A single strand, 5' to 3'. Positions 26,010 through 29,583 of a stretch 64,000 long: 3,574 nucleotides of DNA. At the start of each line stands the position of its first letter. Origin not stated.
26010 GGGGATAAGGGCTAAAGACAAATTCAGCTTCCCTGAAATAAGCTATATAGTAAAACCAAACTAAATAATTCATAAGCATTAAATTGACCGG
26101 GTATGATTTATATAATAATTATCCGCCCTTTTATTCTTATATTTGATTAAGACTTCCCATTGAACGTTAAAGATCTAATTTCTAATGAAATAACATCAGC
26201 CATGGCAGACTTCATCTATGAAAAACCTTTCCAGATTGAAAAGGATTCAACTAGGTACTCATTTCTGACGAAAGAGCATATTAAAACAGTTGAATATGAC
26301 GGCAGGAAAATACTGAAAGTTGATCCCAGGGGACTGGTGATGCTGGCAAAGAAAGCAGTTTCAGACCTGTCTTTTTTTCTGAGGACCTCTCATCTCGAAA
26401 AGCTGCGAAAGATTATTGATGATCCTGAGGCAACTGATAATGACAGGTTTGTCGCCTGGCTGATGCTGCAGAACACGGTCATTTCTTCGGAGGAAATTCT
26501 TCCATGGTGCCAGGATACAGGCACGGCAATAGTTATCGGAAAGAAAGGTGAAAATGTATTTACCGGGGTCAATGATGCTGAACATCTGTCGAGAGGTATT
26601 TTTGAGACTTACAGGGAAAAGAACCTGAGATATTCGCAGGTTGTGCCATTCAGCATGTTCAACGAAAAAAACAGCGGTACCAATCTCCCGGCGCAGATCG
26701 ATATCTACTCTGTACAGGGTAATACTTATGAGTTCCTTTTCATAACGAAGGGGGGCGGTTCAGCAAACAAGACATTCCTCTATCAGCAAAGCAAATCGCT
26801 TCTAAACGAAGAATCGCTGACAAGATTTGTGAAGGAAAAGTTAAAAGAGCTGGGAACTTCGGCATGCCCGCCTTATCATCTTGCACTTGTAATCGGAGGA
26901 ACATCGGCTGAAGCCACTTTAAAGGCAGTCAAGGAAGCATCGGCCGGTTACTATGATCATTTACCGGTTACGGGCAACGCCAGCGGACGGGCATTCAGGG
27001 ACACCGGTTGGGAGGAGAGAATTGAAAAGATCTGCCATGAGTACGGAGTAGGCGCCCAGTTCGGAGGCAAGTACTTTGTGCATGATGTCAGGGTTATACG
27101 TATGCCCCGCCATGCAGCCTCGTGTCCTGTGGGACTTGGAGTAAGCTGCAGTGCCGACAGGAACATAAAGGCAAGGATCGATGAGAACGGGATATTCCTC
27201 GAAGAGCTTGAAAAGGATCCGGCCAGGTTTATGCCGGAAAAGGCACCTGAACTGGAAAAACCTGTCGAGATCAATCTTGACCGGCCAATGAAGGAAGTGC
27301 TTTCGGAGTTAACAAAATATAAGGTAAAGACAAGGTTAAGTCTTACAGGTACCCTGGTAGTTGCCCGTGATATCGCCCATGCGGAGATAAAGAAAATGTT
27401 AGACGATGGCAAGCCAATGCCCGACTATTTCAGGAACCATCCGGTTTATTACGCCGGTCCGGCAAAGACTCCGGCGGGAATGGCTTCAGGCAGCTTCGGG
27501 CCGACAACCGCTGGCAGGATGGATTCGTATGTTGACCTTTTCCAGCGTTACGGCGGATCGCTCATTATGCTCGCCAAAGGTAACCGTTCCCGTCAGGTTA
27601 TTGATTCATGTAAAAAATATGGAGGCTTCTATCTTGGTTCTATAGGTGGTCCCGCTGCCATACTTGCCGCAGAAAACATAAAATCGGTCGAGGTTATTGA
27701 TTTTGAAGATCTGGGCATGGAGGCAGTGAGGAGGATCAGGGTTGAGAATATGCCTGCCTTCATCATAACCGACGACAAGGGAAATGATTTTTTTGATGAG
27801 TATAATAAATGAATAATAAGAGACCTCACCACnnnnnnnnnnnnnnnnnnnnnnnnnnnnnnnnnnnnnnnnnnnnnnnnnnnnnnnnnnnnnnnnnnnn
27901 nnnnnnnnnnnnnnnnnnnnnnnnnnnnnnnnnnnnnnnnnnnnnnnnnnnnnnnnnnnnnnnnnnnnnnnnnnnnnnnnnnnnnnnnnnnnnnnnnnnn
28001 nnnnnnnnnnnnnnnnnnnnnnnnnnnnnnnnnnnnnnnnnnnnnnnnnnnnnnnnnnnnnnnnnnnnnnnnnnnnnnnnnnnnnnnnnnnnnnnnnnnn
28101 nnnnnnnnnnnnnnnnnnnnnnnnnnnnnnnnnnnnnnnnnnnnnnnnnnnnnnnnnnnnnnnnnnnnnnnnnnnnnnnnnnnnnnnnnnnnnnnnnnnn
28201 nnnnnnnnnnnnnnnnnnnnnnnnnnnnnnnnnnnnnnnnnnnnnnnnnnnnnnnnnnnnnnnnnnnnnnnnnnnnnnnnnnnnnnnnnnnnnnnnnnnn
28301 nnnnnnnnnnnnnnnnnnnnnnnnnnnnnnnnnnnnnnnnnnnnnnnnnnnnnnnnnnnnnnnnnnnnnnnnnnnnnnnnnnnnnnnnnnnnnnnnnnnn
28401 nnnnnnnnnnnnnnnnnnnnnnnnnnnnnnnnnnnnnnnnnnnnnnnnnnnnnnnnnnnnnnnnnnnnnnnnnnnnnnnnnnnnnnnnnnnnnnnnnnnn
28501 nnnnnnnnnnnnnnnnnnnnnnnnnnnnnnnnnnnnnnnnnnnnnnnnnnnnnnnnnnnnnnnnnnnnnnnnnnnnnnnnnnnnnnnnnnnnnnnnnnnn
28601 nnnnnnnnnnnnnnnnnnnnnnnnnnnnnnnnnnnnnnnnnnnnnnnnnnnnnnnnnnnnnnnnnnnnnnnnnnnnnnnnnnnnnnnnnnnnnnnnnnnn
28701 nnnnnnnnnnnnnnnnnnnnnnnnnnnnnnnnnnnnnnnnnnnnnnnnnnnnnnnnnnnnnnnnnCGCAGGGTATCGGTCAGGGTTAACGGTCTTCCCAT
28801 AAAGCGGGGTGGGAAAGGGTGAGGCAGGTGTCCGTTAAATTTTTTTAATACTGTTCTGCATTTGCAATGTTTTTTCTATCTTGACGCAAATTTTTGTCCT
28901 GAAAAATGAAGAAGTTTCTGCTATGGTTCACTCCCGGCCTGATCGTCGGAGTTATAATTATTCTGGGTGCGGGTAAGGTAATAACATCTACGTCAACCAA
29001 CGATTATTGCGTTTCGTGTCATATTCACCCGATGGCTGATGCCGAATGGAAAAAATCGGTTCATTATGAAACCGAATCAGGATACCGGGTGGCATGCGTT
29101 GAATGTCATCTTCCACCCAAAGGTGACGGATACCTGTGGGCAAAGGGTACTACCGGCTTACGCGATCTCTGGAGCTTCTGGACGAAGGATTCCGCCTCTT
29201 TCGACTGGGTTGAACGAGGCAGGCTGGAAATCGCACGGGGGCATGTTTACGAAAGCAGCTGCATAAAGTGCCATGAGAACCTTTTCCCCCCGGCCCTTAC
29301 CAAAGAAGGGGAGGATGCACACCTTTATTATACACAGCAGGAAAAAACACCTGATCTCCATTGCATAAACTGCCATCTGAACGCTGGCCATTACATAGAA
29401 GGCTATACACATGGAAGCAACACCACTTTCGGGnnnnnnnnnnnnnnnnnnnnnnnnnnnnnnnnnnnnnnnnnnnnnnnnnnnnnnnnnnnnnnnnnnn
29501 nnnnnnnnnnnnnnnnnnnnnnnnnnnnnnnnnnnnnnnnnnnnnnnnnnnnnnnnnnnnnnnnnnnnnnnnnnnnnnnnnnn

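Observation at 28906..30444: Membrane-anchored tetraheme NapC/NirT cytochrome fused to a Cys-less FGE/SUMF1-like domain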

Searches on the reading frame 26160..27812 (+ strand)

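Call 3: search_protein_families(library=pfam, proteins=[window:26160-27812:+], max_evalue=0.01)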
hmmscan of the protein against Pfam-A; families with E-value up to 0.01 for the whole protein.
window:26160-27812:+ (550 aa): 2 families
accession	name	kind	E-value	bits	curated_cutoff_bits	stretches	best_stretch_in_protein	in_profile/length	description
PF05683.17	Fumerase_C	-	3.9e-82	275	22.2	1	344-547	1-204/205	Fumarase C-terminus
PF05681.19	Fumerase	-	1.1e-75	255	25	1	63-338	4-269/270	Fumarate hydratase (Fumerase)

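Call 4: search_protein_families(library=ncbifam, proteins=[window:26160-27812:+], max_evalue=0.01)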
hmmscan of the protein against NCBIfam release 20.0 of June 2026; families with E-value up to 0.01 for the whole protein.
window:26160-27812:+ (550 aa): 11 families
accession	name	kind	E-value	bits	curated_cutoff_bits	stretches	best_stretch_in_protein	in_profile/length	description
NF011920.0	PRK15391.1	subfamily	1.1e-234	779.7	1094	1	16-547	4-537/548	class I fumarate hydratase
NF011919.0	PRK15390.1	equivalog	7.7e-230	763.8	1105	1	17-547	5-537/548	class I fumarate hydratase FumA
NF011921.0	PRK15392.1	equivalog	5.2e-222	738.3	1060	1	17-549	4-538/550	class I fumarate hydratase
TIGR00723.1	ttdB_fumA_fumB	subfamily_domain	1.6e-52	177.9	145.15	1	383-546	2-168/169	FumA C-terminus/TtdB family hydratase beta subunit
NF005310.0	PRK06842.1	equivalog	1.2e-38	132.7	238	1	371-546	3-174/185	Fe-S-containing hydro-lyase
NF004885.0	PRK06246.1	equivalog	7e-33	114.1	276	1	65-339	15-278/279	fumarate hydratase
TIGR00722.1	ttdA_fumA_fumB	subfamily_domain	9.8e-28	97.1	100.65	1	89-337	30-270/273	hydrolyase, tartrate alpha subunit/fumarate domain protein, Fe-S type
NF004708.0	PRK06043.1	equivalog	4.3e-24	85.2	269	1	371-548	3-179/192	fumarate hydratase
NF006082.0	PRK08228.1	equivalog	2.3e-18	66.5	264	1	382-547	13-181/205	L(+)-tartrate dehydratase subunit beta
NF006253.0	PRK08395.1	equivalog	2.3e-16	59.9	244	1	381-546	11-164/166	fumarate hydratase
NF006084.0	PRK08230.1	equivalog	3.8e-13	49.1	365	1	79-343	34-290/303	L(+)-tartrate dehydratase subunit alpha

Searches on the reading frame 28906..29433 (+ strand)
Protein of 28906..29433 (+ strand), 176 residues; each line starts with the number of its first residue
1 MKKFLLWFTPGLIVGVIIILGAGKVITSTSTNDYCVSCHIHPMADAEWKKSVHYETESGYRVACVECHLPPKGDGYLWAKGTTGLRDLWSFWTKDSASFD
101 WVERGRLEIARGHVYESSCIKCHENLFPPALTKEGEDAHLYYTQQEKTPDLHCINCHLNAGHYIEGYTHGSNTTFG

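Call 78: search_solved_structures(query=window:28906-29433:+, max_evalue=1, show_alignments=4)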
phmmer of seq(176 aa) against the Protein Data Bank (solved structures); distinct sequences matched with E-value up to 1: 3.
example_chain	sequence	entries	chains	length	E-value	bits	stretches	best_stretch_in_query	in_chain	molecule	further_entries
2j7a_C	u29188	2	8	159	0.061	16.2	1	11-90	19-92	CYTOCHROME C QUINOL DEHYDROGENASE NRFH | NAPC/NIRT CYTOCHROME C FAMILY PROTEIN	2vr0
2ozy_A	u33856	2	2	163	0.45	13.3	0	31-74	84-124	Cytochrome c-type protein nrfB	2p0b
3oue_A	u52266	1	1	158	0.55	13.1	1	117-167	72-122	Cytochrome c family protein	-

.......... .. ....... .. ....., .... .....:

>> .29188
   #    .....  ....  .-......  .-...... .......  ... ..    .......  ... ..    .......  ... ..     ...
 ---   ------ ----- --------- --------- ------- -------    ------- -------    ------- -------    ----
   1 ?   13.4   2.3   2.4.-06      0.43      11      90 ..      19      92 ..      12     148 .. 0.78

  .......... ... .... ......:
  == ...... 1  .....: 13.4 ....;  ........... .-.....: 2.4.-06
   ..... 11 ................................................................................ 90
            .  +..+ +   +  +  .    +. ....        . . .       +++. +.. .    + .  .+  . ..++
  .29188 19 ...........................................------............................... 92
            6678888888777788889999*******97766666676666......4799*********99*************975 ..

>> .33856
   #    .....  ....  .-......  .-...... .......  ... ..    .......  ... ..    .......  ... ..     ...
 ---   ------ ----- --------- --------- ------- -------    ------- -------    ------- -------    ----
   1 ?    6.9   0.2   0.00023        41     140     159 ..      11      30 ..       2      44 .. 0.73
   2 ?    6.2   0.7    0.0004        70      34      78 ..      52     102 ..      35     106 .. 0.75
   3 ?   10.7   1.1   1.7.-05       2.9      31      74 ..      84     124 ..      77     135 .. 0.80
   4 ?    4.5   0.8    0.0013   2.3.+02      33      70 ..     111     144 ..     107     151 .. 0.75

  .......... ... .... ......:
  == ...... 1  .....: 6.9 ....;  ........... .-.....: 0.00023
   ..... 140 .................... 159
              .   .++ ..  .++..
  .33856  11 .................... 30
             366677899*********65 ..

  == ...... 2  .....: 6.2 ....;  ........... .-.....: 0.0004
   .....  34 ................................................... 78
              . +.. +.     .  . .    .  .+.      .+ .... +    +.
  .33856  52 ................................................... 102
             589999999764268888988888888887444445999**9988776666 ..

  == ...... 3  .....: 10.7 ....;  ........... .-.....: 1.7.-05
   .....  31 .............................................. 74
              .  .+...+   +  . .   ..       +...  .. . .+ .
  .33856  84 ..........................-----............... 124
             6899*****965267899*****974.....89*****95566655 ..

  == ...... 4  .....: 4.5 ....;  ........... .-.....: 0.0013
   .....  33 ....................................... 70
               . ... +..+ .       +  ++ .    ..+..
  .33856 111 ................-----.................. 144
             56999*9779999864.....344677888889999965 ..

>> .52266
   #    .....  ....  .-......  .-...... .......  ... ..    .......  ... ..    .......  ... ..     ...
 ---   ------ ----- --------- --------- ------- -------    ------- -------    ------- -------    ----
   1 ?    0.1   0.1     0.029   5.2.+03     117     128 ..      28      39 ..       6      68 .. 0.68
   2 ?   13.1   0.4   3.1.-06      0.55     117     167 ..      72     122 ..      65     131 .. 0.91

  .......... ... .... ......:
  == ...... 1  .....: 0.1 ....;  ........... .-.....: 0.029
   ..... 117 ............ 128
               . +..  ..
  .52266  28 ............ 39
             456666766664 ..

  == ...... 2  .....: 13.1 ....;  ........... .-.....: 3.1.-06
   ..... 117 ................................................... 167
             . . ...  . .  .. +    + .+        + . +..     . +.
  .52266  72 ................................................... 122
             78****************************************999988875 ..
